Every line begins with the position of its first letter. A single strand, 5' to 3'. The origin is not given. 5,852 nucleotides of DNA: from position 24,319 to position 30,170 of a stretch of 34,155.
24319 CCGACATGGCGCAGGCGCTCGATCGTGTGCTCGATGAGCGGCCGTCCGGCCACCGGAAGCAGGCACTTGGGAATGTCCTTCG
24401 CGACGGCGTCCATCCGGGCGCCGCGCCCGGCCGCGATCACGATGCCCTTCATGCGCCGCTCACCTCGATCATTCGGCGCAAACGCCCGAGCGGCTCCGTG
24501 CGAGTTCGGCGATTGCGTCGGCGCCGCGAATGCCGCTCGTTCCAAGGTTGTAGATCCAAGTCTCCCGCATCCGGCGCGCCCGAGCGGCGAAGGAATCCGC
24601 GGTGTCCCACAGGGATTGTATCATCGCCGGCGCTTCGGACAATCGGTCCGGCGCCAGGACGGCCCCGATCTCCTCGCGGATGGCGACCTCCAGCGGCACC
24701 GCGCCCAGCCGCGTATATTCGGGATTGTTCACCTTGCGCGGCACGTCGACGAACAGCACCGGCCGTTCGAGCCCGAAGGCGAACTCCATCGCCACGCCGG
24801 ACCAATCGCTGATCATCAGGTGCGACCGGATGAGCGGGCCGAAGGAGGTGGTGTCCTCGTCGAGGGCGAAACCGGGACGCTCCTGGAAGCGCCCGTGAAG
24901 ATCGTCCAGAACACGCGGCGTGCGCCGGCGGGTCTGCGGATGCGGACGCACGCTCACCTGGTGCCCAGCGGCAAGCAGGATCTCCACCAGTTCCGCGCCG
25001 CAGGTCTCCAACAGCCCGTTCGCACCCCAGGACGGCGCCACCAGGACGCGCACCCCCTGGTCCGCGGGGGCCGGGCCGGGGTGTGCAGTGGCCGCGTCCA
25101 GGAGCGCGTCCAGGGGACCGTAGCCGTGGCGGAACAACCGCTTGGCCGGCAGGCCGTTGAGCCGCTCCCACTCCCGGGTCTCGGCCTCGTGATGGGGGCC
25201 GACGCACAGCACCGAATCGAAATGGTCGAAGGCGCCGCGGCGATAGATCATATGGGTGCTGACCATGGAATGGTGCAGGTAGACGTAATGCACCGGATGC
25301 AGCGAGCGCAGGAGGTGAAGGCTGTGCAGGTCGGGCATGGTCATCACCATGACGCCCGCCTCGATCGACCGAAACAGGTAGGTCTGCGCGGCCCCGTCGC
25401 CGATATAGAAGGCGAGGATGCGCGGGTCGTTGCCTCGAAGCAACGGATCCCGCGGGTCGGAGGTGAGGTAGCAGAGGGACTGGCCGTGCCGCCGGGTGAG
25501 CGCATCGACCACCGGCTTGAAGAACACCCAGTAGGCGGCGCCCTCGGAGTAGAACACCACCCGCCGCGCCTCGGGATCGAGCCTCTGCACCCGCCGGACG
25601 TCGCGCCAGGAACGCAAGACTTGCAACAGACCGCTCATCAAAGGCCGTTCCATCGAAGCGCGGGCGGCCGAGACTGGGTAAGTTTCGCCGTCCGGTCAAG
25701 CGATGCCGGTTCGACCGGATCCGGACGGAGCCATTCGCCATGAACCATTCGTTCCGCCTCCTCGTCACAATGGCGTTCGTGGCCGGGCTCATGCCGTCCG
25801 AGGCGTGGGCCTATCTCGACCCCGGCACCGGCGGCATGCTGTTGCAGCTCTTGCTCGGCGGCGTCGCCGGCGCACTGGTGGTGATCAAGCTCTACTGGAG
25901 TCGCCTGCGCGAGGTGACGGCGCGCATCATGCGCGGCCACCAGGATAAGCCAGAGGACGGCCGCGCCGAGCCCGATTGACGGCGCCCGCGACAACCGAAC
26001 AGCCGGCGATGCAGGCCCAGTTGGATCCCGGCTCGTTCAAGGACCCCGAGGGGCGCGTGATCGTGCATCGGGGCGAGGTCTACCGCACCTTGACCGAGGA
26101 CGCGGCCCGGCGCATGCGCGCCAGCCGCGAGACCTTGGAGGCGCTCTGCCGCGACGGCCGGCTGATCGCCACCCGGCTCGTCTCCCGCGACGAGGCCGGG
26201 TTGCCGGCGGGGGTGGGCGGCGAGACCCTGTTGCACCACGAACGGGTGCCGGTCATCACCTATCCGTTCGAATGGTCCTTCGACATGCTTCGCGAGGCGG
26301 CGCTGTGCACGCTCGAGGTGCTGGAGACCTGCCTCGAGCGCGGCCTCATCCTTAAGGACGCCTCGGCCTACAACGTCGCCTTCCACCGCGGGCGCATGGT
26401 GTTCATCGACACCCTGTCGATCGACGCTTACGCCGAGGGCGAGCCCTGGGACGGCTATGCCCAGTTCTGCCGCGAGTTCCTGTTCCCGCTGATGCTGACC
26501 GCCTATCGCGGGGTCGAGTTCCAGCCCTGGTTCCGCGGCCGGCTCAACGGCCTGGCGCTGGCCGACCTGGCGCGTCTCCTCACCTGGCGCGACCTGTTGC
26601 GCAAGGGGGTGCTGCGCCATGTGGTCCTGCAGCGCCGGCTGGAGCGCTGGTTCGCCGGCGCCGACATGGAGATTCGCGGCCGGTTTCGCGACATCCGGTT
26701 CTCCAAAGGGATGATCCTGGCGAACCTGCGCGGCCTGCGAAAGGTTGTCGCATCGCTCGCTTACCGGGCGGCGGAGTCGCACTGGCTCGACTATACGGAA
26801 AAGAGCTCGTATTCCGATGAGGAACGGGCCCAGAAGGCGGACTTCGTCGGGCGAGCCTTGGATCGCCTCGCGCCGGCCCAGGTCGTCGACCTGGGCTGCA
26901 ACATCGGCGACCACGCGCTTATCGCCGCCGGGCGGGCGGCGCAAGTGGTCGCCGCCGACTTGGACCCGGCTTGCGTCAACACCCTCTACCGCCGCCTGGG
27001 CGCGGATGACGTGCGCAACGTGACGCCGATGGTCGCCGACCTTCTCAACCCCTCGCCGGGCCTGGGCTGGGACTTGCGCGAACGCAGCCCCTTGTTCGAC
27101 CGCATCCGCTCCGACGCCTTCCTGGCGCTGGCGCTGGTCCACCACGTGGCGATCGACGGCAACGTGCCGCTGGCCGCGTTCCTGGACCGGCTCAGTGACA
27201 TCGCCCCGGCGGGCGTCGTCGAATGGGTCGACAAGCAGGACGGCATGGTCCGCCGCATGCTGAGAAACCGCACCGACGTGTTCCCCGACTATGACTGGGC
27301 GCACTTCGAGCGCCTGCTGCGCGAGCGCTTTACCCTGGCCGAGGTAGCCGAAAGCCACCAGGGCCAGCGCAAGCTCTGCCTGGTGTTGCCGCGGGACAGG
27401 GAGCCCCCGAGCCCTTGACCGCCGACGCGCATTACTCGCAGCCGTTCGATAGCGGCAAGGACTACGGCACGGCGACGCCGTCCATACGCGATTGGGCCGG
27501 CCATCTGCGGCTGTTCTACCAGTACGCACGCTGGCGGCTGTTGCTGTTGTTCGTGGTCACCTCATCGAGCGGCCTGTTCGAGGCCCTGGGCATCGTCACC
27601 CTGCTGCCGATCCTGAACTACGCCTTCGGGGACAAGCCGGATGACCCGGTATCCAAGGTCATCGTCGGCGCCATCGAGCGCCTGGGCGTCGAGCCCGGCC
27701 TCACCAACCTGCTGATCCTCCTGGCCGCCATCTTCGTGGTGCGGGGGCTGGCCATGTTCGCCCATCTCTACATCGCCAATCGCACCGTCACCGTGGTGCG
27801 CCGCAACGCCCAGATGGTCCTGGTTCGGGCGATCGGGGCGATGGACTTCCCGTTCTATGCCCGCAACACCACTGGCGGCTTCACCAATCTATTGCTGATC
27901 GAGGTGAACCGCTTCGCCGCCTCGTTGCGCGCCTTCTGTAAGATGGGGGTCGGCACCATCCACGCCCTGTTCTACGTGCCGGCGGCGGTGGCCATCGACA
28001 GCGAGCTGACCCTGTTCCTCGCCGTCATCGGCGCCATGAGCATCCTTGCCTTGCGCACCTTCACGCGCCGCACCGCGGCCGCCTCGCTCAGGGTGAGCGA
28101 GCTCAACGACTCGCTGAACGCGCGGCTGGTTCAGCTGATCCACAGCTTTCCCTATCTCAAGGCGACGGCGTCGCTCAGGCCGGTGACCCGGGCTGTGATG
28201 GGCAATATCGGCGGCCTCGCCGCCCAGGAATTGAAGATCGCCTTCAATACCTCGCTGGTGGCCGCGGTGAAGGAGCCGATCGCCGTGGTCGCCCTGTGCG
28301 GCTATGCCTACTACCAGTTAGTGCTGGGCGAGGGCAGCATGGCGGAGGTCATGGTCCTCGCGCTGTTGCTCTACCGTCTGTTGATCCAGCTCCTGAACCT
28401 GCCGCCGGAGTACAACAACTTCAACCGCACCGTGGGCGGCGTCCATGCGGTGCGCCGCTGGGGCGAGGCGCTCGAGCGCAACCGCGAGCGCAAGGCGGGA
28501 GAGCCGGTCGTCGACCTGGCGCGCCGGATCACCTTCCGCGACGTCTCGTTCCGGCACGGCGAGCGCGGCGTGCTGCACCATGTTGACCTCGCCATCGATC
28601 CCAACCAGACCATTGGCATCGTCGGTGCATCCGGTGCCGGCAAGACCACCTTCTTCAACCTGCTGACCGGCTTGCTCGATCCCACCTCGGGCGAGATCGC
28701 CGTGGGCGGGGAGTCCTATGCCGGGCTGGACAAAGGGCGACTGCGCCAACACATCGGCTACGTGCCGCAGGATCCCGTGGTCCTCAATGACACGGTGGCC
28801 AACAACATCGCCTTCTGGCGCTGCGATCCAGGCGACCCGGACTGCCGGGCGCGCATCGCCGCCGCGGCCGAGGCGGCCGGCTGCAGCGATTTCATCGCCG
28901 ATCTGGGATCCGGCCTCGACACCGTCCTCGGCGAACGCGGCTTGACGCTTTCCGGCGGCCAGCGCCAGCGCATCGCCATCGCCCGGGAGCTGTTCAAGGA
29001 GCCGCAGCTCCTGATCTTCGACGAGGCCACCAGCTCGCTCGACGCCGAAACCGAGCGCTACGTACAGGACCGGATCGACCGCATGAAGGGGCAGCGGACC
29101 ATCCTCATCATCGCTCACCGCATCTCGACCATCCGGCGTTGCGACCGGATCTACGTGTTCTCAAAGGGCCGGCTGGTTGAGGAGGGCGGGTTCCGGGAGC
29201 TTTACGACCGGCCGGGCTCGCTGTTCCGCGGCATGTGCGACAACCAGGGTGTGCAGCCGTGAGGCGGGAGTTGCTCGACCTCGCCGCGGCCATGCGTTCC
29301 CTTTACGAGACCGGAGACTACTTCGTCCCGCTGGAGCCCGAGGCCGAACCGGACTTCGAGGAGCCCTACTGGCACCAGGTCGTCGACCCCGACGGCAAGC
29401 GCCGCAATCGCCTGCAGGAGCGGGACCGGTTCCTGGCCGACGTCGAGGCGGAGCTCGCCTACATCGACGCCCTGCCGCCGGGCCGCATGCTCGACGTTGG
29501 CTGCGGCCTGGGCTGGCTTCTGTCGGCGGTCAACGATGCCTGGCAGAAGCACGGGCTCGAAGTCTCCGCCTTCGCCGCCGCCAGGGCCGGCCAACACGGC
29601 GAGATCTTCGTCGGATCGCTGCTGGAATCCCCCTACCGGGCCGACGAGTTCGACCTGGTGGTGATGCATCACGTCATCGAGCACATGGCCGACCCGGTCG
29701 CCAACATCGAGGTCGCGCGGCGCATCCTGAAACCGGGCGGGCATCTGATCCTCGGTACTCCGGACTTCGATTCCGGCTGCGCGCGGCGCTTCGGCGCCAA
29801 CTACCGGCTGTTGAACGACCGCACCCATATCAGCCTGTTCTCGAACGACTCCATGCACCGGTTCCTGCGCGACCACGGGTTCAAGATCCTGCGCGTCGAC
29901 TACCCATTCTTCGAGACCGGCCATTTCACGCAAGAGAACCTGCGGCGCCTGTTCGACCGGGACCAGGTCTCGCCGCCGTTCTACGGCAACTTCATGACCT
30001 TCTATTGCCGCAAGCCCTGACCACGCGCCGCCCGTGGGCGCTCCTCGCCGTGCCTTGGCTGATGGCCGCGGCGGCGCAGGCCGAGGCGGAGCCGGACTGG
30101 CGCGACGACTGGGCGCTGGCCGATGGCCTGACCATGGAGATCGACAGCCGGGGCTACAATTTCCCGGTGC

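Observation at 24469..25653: TagF/TagB-like enzyme as a candidate CMP-phosphonate:glycan phosphonotransferase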

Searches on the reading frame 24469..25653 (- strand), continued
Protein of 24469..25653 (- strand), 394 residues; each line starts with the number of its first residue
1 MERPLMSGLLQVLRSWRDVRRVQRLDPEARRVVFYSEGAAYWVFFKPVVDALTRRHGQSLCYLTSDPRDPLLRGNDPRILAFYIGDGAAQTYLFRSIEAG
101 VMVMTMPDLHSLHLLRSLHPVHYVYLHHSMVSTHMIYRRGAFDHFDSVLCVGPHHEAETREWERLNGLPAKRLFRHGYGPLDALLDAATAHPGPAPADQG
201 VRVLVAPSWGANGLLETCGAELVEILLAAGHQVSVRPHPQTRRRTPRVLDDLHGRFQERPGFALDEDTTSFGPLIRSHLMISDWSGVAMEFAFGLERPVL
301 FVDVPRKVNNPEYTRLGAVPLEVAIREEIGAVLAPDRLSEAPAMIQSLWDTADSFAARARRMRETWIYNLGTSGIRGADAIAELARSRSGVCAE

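Call 91: search_solved_structures(query=L070:3430-4209:+, max_evalue=0.001)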
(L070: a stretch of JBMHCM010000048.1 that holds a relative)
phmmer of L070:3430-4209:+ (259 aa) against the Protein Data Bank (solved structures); distinct sequences matched with E-value up to 0.001: 49.
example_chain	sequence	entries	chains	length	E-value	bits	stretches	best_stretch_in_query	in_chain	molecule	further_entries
1jyk_A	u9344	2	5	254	5.7e-12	48.7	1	3-90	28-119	CTP:phosphocholine Cytidylyltransferase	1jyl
8hhd_A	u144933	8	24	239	3.3e-10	42.9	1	2-67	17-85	Nucleotidyl transferase | N-acetylmuramate alpha-1-phosphate uridylyltransferase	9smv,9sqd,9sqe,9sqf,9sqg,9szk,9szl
2ggo_A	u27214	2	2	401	1.6e-09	40.7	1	1-160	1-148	401aa long hypothetical glucose-1-phosphate thymidylyltransferase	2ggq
5z09_A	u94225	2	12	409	6.5e-09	38.7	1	1-56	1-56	Dual sugar-1-phosphate nucleotidylyltransferase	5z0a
4y7t_A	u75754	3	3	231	1.9e-08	37.2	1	2-55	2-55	Nucleotidyl transferase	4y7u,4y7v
6pd1_A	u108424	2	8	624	2.6e-08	36.7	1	3-240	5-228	Nucleotidyl transferase/aminotransferase, class V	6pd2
8yre_D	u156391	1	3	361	3.7e-08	36.2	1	2-61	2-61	Mannose-1-phosphate guanylyltransferase 1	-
7x8j_A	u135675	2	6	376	4e-08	36.1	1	2-61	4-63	Mannose-1-phosphate guanylyltransferase 1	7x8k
7d72_K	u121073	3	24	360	6.1e-08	35.5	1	2-61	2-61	Mannose-1-phosphate guanyltransferase beta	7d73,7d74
7whr_B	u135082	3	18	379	7.4e-08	35.2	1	2-66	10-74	Nucleotidyl transferase family protein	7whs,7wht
6jq8_A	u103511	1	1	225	2.2e-07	33.7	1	4-62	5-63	Putative 6-deoxy-D-mannoheptose pathway protein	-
5xhw_A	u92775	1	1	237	2.5e-07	33.5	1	4-62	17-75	Putative 6-deoxy-D-mannoheptose pathway protein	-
6b5e_A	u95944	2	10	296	1.6e-06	30.8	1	3-112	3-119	Glucose-1-phosphate thymidylyltransferase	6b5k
1h5r_A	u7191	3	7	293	4.4e-06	29.4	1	4-119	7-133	GLUCOSE-1-PHOSPHATE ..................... | Glucose-1-phosphate thymidylyltransferase 1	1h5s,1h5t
1h5r_B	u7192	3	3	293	4.4e-06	29.4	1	4-119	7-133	GLUCOSE-1-PHOSPHATE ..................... | Glucose-1-phosphate thymidylyltransferase 1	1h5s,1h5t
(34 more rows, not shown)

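Call 92: search_solved_structures(query=L042:4019-7003:+, max_evalue=0.001)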
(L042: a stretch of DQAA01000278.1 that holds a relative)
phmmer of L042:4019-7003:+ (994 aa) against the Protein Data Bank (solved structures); distinct sequences matched with E-value up to 0.001: 0.

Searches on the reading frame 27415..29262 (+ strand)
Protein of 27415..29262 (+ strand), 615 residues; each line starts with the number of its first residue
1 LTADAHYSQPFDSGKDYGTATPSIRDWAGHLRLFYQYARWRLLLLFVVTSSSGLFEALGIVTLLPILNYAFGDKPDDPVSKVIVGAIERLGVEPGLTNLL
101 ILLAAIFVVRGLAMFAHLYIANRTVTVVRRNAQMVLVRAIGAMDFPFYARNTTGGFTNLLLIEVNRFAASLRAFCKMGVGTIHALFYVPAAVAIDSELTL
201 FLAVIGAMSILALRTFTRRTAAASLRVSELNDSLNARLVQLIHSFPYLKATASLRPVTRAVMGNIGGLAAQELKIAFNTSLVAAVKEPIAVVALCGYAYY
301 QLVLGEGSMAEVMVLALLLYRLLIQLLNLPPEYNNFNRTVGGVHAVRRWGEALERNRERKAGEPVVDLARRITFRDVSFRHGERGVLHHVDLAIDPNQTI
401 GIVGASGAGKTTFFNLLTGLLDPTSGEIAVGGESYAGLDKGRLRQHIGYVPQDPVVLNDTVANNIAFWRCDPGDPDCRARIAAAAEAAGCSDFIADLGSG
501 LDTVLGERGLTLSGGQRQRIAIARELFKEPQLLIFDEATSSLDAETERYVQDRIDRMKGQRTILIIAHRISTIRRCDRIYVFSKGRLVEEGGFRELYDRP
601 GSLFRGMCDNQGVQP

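Call 6: search_protein_families(library=pfam, proteins=[window:27415-29262:+], max_evalue=0.01)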
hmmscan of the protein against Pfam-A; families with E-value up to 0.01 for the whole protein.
window:27415-29262:+ (615 aa): 5 families
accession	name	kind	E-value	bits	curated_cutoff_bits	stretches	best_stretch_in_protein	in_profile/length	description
PF00005.33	ABC_tran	-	1e-31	110.8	25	1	387-540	1-137/137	ABC transporter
PF02463.25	SMC_N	-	1e-05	25.5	40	1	511-581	136-210/220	RecF/RecN/SMC N terminal domain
PF00664.28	ABC_membrane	-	2.4e-05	24.6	28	1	43-250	2-195/274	ABC transporter transmembrane region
PF13401.12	AAA_22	-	0.0027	18.5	27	1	400-570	8-126/130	AAA domain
PF13555.12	AAA_29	-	0.0087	16.2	27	0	386-425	11-50/61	P-loop containing region of AAA domain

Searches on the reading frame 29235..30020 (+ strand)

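Call 6: search_protein_families(library=pfam, proteins=[window:29235-30020:+], max_evalue=0.01)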
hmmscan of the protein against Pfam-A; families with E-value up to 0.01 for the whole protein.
window:29235-30020:+ (261 aa): 7 families
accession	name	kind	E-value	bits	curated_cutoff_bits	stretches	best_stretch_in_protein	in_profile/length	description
PF13489.12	Methyltransf_23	-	4.3e-24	85.5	27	1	63-220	5-163/164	Methyltransferase domain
PF08241.18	Methyltransf_11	-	8.2e-15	55.7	21.2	1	86-173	1-95/95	Methyltransferase domain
PF08242.18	Methyltransf_12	-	7.7e-12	46.2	30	1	86-171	1-98/98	Methyltransferase domain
PF13649.12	Methyltransf_25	-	2.9e-10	41.1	27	1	86-169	2-97/97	Methyltransferase domain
PF13847.12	Methyltransf_31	-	2.1e-09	37.6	27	1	84-177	6-113/145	Methyltransferase domain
PF07021.18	MetW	-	4.2e-05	23.7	21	1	81-178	12-112/193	Methionine biosynthesis protein MetW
PF01209.24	Ubie_methyltran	-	0.0081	16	20.1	0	123-172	101-150/233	ubiE/COQ5 methyltransferase family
